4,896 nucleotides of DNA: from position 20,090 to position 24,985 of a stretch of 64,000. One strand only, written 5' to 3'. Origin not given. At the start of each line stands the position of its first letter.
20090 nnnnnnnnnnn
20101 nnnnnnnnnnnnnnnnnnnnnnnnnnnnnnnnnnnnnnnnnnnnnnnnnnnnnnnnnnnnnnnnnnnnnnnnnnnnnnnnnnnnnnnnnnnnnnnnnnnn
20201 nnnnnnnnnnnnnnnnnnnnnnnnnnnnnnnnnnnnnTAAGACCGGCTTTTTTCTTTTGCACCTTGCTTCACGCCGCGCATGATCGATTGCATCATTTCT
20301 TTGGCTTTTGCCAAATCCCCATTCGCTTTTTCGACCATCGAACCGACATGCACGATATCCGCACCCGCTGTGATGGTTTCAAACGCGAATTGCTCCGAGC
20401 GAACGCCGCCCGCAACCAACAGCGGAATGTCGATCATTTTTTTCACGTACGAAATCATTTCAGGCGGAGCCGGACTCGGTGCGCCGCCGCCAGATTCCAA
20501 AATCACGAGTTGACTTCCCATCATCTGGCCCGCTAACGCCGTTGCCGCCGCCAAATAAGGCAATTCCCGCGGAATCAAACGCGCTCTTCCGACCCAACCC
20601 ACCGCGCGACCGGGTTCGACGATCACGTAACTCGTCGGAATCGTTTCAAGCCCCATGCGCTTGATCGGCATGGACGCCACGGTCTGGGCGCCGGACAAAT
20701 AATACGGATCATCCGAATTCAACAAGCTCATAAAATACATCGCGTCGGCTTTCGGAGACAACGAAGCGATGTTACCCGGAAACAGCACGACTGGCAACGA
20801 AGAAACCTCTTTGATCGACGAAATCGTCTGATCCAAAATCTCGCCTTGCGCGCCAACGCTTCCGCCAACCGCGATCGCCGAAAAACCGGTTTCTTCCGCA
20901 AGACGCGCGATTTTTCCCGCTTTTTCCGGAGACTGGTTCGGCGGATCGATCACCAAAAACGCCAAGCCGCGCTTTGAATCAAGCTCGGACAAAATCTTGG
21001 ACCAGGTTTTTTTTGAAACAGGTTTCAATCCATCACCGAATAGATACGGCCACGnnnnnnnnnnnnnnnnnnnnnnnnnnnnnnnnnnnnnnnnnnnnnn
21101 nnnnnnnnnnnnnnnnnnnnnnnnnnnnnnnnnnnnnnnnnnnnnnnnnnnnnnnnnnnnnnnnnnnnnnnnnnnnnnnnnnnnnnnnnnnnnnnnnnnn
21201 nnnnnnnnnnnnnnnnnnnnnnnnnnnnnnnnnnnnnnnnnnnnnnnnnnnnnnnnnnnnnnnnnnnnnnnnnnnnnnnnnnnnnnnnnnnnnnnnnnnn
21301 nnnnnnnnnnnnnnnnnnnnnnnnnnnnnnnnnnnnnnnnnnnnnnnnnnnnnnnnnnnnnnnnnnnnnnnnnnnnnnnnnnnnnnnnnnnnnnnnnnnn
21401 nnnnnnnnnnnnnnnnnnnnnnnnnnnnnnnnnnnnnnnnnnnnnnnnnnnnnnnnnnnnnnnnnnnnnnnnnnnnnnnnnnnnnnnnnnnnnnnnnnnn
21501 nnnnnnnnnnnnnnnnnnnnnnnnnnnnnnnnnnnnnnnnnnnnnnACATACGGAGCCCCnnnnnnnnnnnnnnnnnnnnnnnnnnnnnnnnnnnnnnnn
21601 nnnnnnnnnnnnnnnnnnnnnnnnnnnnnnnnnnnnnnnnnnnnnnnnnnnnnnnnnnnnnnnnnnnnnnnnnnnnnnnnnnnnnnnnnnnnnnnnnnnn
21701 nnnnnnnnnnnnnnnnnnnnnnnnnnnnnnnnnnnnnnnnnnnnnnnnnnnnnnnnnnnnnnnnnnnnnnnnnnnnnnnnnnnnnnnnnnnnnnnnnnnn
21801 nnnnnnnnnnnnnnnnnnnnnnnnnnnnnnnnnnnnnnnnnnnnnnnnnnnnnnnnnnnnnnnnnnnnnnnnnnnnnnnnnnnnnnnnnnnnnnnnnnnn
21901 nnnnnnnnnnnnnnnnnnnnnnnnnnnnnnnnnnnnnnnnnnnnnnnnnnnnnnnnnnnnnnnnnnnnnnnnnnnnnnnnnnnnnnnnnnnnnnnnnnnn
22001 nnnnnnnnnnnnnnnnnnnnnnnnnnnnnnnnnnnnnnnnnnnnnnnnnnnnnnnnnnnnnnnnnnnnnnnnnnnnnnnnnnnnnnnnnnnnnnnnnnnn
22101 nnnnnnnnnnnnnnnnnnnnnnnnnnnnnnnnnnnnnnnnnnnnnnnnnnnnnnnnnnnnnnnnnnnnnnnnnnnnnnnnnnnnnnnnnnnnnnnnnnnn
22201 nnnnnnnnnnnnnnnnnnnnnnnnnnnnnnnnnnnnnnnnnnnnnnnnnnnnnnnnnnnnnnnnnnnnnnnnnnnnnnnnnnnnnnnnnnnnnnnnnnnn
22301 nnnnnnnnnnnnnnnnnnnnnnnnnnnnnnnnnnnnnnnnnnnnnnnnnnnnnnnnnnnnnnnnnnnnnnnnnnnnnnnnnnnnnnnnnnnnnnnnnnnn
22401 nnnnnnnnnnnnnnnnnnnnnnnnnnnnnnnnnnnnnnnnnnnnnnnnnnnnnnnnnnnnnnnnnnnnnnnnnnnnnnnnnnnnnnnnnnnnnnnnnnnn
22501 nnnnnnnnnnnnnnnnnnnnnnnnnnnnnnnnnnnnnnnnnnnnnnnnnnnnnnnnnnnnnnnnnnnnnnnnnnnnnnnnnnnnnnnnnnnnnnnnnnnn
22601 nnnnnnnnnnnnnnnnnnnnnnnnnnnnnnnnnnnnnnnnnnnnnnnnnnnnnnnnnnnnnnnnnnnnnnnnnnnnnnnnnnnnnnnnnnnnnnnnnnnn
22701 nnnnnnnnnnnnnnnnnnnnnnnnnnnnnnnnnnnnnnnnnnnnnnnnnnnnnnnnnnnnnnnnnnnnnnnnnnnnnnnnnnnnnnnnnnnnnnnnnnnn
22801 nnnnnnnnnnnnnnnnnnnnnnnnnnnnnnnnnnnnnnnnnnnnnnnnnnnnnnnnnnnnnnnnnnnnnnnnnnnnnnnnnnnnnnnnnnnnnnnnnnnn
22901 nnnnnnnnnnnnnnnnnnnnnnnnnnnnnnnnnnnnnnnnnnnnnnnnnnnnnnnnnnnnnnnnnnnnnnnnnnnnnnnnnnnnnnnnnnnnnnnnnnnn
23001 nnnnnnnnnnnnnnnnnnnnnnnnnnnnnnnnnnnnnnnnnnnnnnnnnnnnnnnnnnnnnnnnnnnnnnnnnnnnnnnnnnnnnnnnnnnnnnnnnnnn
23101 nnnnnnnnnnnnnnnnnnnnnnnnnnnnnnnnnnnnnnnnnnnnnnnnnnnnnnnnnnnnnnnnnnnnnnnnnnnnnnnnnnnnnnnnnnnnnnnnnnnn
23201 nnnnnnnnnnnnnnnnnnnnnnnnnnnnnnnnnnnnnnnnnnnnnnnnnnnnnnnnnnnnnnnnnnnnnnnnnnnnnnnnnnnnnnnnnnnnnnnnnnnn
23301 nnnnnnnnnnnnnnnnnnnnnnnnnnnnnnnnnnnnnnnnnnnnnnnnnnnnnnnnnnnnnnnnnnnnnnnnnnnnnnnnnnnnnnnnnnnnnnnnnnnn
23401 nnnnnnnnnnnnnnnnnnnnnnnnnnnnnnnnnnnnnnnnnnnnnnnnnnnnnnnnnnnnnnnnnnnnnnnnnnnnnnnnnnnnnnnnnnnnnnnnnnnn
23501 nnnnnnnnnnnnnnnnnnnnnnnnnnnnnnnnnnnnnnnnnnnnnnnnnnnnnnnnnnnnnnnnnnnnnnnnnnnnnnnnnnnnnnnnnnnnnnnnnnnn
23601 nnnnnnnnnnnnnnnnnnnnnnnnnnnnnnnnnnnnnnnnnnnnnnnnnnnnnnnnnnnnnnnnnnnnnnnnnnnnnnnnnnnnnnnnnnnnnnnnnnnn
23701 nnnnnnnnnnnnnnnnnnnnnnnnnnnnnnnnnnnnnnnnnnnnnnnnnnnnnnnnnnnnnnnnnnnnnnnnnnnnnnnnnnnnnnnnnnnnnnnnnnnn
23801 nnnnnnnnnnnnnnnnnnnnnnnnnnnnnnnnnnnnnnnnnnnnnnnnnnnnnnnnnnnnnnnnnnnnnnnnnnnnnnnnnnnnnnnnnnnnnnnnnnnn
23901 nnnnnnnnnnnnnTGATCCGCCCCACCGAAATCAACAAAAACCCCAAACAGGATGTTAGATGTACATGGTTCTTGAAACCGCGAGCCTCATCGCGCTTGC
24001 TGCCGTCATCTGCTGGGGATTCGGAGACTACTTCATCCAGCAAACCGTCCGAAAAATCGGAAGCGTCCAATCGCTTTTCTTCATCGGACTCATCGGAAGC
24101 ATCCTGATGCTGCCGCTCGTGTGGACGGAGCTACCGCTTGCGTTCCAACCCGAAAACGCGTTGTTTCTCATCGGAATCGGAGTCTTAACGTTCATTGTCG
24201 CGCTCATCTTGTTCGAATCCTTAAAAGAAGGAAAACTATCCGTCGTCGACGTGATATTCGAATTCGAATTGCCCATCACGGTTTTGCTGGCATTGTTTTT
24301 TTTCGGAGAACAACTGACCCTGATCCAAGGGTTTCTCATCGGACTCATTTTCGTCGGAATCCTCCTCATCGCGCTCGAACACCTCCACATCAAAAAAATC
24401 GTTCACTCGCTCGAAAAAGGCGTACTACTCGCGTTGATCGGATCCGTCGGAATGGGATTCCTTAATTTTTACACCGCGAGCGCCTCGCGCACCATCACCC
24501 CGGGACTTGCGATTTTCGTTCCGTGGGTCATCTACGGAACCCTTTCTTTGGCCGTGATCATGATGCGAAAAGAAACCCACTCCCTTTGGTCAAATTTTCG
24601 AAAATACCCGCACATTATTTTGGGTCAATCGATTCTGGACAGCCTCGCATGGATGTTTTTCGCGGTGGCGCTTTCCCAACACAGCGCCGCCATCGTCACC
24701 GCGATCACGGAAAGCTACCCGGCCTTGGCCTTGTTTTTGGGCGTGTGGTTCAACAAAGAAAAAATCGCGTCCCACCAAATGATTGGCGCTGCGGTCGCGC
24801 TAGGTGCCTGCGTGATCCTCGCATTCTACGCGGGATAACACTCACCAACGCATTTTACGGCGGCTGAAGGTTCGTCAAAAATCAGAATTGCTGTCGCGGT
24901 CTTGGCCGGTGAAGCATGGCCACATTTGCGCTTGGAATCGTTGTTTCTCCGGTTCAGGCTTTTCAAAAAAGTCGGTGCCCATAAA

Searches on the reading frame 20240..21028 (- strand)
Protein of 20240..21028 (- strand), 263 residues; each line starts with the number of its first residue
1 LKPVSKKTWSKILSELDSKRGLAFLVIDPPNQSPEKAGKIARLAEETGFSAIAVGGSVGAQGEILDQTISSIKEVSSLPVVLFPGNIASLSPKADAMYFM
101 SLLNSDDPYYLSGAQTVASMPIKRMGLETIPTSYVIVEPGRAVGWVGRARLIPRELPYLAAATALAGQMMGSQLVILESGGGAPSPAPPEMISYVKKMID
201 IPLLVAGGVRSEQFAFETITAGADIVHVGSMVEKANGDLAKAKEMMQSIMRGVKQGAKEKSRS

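Call 23: search_protein_families(library=pfam, proteins=[window:20240-21028:-], max_evalue=0.0001)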
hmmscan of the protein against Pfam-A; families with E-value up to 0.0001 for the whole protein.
window:20240-21028:- (263 aa): 2 families
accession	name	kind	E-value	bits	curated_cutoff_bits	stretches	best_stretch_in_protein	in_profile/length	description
PF01884.23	PcrB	-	1.7e-42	145.9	23.9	1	25-237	10-216/226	PcrB family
PF01180.27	DHO_dh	-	3.7e-06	26.8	27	1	190-241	228-281/291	Dihydroorotate dehydrogenase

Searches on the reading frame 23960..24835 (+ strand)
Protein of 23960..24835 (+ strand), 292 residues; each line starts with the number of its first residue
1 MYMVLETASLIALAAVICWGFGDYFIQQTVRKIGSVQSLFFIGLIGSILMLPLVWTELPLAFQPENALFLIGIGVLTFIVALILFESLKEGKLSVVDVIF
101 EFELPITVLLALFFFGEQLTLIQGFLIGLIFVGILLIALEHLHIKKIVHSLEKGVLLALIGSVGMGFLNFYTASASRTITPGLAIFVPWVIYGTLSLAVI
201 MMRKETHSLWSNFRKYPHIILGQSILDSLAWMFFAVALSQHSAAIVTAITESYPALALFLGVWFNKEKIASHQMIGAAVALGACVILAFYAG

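Call 24: search_protein_families(library=pfam, proteins=[window:23960-24835:+], max_evalue=0.0001)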
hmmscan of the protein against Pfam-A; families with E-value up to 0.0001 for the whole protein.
window:23960-24835:+ (292 aa): 1 family
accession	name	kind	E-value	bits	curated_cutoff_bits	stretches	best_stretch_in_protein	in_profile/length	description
PF00892.27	EamA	-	1.2e-32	113.4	28.2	2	9-138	4-134/135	EamA-like transporter family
